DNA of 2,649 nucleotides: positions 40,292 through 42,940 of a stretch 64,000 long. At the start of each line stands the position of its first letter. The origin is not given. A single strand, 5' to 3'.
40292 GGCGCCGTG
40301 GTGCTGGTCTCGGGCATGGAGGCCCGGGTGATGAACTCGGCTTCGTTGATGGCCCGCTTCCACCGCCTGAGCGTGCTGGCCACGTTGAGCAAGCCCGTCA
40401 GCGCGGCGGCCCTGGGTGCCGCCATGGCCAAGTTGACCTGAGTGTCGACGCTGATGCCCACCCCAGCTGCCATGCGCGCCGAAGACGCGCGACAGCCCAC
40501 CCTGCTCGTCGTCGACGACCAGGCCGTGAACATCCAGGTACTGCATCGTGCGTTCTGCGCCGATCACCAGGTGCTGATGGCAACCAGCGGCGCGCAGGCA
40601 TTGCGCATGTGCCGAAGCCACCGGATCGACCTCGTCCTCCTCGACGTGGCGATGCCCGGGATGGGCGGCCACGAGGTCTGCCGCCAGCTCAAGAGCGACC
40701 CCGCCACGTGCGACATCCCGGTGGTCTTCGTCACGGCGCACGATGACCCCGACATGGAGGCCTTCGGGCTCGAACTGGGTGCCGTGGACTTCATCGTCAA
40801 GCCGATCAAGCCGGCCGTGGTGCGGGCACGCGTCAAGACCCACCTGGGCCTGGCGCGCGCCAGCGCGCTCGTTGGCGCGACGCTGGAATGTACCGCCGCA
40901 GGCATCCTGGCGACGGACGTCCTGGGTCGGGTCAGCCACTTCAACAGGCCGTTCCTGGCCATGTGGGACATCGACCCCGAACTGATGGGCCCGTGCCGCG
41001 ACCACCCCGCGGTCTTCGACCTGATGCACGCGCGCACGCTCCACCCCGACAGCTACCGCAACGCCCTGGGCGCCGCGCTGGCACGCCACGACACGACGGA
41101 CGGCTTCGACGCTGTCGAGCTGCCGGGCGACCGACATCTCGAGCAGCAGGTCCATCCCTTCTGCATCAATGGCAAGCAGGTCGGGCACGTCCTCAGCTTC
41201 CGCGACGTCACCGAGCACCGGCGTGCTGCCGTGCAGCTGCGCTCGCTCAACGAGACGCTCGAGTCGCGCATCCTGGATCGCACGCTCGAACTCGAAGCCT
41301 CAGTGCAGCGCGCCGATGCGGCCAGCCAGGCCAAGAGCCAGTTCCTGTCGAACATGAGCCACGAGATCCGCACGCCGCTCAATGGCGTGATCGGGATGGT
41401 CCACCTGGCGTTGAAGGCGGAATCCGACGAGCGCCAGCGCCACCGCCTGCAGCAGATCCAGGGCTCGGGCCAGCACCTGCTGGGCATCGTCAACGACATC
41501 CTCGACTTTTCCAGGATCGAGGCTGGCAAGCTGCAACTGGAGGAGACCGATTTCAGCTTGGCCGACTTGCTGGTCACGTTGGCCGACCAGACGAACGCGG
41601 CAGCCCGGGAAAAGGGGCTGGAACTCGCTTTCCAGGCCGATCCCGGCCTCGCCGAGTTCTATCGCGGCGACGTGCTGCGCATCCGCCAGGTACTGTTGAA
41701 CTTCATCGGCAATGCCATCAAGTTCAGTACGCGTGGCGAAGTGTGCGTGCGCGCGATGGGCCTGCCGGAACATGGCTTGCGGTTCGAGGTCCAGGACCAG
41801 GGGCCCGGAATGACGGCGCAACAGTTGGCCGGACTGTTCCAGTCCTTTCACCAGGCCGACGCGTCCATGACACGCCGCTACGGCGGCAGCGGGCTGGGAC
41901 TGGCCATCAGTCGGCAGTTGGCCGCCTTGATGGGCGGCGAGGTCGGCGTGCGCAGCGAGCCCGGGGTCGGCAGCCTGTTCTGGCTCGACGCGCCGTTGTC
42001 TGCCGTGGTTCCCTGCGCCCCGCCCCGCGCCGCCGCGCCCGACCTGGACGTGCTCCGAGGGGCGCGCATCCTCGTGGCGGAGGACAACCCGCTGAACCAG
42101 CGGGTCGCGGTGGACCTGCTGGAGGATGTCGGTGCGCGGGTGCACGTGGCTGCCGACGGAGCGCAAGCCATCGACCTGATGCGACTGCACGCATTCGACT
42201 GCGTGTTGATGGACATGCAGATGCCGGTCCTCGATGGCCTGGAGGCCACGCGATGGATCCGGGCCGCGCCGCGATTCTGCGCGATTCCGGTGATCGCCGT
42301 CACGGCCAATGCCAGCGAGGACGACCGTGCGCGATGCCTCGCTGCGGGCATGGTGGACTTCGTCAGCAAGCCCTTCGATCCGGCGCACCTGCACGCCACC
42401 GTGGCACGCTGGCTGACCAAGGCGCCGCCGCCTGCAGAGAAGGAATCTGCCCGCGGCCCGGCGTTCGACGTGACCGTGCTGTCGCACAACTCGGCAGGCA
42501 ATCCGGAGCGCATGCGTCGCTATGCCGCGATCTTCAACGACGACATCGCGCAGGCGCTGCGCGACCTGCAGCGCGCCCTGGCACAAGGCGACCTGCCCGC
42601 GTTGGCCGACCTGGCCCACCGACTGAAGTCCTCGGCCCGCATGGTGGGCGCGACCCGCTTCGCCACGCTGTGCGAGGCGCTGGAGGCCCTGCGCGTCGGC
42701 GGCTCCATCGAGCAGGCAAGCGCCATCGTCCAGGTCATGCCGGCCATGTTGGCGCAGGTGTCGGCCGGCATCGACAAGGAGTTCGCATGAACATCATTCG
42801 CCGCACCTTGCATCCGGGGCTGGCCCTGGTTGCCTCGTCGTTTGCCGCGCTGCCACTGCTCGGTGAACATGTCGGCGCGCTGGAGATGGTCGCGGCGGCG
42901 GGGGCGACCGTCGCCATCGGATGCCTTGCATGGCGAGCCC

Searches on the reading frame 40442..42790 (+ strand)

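Call 8: search_protein_families(library=pfam, proteins=[window:40442-42790:+], max_evalue=0.001)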
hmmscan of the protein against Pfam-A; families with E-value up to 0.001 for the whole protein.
window:40442-42790:+ (782 aa): 7 families
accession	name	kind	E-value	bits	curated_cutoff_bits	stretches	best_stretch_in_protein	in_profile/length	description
PF00072.30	Response_reg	-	2e-57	192.6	30.2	2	543-654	1-110/111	Response regulator receiver domain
PF02518.31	HATPase_c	-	1.4e-25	90.3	26.4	1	409-519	1-109/111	Histidine kinase-, DNA gyrase B-, and HSP90-like ATPase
PF00512.31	HisKA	-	2.5e-21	75.9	26.9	1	297-362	1-66/66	His Kinase A (phospho-acceptor) domain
PF01627.28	Hpt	-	1.5e-15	57.6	24.6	1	695-775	3-83/84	Hpt domain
PF12860.13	PAS_7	-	9.2e-05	23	27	1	152-263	5-114/115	PAS fold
PF21695.3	GlnR_1st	-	0.00011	22.5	27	1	22-132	4-108/111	Transcription regulator GlnR, N-terminal domain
PF08448.16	PAS_4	-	0.00041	21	23.1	1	157-261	10-110/110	PAS fold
